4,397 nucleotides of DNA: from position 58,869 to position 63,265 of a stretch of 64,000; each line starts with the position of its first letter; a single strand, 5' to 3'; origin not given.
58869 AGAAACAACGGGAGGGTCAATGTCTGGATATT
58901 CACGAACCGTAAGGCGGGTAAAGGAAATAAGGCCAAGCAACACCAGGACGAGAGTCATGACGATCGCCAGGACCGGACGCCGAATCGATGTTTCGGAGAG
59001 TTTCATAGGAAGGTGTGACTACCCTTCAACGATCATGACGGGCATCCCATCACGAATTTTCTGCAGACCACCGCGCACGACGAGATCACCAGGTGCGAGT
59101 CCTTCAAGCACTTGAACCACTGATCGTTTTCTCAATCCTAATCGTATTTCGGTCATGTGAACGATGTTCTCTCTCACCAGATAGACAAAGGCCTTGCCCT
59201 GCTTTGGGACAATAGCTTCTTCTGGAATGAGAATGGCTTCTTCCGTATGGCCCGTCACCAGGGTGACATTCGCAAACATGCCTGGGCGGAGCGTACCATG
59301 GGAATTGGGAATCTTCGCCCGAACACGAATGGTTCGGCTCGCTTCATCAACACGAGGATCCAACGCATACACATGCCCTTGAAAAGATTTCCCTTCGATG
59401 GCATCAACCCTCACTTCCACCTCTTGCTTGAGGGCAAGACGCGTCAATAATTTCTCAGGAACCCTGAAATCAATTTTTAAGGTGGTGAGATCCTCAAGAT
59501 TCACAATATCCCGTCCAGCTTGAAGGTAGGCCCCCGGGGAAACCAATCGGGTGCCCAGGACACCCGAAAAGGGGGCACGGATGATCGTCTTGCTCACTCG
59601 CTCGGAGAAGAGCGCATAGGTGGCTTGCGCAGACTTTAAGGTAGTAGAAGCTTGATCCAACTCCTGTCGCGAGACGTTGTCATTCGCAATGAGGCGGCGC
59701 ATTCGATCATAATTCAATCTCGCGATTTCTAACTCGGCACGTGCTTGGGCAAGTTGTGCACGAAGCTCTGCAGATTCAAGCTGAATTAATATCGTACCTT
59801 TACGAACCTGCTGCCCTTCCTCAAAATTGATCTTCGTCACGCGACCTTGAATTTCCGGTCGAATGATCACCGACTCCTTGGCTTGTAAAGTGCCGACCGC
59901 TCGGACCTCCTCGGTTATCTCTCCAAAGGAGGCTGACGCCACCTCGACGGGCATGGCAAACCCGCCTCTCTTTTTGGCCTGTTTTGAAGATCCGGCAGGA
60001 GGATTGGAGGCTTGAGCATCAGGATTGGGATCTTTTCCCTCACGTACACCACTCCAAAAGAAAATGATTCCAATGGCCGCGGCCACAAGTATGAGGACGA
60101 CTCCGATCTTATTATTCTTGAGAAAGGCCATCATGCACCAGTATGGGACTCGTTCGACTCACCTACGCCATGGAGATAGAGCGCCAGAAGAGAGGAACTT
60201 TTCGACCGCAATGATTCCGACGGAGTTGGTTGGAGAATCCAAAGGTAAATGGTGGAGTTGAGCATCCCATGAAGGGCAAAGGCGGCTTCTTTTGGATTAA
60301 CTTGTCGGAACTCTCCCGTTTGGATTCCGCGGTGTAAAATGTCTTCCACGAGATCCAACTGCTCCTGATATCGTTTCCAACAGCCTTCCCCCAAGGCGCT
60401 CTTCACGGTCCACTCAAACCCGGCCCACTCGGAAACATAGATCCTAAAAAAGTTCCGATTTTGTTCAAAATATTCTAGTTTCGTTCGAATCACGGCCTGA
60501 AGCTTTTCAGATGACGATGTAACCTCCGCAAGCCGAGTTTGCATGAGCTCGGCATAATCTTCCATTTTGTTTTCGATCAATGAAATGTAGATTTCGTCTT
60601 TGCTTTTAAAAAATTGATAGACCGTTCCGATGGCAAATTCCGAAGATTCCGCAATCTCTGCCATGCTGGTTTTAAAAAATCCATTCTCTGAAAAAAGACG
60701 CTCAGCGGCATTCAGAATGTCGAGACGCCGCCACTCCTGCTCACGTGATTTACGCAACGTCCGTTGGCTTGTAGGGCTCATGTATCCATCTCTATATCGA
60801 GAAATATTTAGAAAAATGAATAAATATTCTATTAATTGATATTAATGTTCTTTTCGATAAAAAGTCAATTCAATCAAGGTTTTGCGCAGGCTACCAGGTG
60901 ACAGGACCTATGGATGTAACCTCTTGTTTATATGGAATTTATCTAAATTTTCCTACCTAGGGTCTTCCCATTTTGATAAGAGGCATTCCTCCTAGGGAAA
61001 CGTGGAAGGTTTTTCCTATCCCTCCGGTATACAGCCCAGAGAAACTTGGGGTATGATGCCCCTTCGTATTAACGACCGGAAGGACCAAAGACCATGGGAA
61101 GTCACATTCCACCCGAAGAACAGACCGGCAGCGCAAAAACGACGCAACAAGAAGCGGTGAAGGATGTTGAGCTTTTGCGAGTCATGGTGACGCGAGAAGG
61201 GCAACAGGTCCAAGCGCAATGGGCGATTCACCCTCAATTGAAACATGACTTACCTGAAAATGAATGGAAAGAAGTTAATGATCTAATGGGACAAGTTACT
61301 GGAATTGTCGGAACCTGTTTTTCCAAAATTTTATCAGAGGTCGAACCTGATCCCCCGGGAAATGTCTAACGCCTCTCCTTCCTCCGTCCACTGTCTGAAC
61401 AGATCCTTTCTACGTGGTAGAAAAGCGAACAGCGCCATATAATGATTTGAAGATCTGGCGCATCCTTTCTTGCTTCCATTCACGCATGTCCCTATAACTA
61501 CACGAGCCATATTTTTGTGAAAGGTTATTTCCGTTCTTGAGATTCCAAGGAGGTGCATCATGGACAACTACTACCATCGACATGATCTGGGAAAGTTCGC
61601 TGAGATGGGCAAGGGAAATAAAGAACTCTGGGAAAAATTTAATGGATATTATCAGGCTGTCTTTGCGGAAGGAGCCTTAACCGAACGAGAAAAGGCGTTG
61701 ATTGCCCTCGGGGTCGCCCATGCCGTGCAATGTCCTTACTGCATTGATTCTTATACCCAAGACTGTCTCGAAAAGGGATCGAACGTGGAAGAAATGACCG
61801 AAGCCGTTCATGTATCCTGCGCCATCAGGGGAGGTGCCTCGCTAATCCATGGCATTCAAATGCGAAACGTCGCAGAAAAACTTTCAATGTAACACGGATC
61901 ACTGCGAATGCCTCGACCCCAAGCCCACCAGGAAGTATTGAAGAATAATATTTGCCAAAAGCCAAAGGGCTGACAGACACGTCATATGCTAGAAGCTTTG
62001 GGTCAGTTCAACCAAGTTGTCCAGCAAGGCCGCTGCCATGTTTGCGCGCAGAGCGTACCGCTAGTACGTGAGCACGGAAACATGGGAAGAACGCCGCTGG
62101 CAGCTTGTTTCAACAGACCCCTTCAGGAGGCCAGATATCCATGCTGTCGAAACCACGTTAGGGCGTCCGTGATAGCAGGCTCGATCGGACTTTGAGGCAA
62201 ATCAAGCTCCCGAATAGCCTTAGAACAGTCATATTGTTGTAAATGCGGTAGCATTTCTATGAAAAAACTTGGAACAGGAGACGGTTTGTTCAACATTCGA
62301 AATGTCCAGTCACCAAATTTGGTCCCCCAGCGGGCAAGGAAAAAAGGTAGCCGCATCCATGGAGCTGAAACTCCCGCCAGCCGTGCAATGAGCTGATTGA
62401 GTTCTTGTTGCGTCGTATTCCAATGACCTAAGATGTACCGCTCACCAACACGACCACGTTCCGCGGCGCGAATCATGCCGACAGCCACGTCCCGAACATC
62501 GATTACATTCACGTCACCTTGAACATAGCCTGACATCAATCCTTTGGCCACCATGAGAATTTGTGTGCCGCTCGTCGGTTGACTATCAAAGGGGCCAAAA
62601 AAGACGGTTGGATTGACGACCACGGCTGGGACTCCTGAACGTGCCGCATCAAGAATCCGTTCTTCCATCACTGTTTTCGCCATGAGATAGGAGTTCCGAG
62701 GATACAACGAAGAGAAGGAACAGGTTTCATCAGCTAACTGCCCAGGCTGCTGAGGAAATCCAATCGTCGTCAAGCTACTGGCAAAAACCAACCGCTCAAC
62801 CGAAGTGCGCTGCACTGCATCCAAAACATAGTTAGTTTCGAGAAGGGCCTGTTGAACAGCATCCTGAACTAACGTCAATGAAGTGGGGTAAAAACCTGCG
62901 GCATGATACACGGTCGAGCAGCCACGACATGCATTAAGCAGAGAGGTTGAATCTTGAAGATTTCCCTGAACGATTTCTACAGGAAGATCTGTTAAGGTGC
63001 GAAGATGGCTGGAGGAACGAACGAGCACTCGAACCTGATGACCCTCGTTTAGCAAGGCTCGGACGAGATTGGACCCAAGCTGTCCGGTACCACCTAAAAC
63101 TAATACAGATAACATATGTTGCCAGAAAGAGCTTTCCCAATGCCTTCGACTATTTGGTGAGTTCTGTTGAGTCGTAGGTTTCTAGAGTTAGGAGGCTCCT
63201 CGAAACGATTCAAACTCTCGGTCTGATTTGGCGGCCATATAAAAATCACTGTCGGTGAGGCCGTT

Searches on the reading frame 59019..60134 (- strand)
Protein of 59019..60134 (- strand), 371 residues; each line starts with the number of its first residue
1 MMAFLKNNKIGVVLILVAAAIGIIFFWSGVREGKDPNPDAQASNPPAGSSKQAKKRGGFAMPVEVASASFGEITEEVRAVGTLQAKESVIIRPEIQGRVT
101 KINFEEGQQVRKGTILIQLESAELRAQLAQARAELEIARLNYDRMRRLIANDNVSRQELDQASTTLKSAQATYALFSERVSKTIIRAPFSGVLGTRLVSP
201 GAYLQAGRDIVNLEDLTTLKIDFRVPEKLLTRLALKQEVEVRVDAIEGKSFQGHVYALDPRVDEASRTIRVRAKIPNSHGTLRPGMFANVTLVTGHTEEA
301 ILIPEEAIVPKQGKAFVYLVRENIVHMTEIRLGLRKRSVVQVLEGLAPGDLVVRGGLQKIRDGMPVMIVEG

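Call 7: search_protein_families(library=pfam, proteins=[window:59019-60134:-])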
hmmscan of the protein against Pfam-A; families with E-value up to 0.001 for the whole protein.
window:59019-60134:- (371 aa): 4 families
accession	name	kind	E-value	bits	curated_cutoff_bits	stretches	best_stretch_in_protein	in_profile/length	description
PF16576.10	HlyD_D23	-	1.5e-36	126.2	30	1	73-288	2-214/214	Barrel-sandwich domain of CusB or HlyD membrane-fusion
PF13437.12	HlyD_3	-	4.4e-19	69.6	22.2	1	185-285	2-106/106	HlyD family secretion protein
PF13533.13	Biotin_lipoyl_2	-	2.9e-07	30.6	29.8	1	89-120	1-32/32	Biotin-lipoyl like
PF12700.13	HlyD_2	-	0.00084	18.6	25.1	0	225-323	273-363/416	HlyD family secretion protein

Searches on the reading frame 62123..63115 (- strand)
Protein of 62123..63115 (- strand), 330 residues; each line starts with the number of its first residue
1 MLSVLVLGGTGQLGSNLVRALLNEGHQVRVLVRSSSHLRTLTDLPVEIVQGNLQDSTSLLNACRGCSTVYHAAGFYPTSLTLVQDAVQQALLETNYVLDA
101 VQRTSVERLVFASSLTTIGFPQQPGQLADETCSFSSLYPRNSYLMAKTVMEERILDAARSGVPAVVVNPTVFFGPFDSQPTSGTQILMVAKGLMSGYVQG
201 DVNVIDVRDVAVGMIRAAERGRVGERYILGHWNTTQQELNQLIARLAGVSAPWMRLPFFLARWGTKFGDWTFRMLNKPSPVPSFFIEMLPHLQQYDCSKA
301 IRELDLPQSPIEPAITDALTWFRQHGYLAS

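Call 7: search_protein_families(library=pfam, proteins=[window:62123-63115:-])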
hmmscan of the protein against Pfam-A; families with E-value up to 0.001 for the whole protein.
window:62123-63115:- (330 aa): 9 families
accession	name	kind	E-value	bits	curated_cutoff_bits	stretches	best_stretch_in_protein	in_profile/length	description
PF01370.27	Epimerase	-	1.1e-32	113.8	20.9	1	4-230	1-240/240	NAD dependent epimerase/dehydratase family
PF13460.12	NAD_binding_10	-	1.5e-20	74.3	27.2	1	8-215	1-181/184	NAD(P)H-binding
PF01073.25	3Beta_HSD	-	1.2e-17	64.3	22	1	5-218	1-229/280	3-beta hydroxysteroid dehydrogenase/isomerase family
PF05368.20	NmrA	-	4.9e-16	59.6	27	1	4-113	5-106/298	NmrA-like family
PF16363.11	GDP_Man_Dehyd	-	3e-14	53.7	27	1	5-176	1-187/332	GDP-mannose 4,6 dehydratase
PF07993.18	NAD_binding_4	-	7e-09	35.6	20.1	1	63-207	86-240/258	Male sterility protein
PF02719.21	Polysacc_synt_2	-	7.8e-06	25.7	20.2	1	4-114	1-128/293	Polysaccharide biosynthesis protein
PF02254.24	TrkA_N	-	0.00015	22.5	23.8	1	7-62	3-58/116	TrkA-N domain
PF04321.23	RmlD_sub_bind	-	0.0002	20.9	27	1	4-75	3-61/287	RmlD substrate binding domain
